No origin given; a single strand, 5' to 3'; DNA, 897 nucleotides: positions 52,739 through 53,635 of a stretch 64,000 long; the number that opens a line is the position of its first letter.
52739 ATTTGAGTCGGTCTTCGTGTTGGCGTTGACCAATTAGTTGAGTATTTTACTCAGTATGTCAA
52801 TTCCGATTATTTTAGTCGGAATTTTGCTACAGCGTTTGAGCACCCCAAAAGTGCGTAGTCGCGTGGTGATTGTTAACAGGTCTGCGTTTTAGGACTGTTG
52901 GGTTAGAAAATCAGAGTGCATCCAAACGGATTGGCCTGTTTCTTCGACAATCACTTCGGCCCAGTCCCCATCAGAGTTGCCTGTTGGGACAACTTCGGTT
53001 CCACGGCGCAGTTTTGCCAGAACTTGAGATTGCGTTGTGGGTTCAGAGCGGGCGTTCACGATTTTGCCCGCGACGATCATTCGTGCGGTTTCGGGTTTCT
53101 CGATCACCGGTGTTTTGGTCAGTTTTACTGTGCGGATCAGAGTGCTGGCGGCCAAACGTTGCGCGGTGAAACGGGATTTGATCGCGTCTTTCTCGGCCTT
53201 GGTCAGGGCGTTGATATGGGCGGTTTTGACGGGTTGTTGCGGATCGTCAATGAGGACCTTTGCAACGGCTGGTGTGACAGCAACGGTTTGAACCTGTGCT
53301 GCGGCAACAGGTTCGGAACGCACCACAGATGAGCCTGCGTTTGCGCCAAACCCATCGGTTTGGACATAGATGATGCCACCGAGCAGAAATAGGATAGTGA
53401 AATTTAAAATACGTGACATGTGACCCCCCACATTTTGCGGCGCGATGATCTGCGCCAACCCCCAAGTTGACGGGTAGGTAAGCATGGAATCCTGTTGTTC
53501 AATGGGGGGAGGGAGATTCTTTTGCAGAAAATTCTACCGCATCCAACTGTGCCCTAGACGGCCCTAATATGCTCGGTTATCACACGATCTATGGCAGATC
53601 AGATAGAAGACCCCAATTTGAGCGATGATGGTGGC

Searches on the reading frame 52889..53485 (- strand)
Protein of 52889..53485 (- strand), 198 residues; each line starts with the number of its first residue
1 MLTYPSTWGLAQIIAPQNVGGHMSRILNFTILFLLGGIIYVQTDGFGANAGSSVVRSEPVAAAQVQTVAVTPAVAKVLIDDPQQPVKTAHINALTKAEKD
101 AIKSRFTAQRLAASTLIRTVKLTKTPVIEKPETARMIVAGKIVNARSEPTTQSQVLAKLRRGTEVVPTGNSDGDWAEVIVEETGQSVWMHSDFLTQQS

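Call 8: search_protein_families(library=pfam, proteins=[window:52889-53485:-], max_evalue=0.001)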
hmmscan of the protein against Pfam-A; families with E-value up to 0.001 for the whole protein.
window:52889-53485:- (198 aa): 2 families
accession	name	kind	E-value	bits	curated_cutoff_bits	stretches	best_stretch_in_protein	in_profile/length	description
PF08239.17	SH3_3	-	8.2e-09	36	27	1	143-194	3-53/54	Bacterial SH3 domain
PF06347.19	SH3_4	-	2.9e-05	24.2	24.1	1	140-190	2-50/56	Bacterial SH3 domain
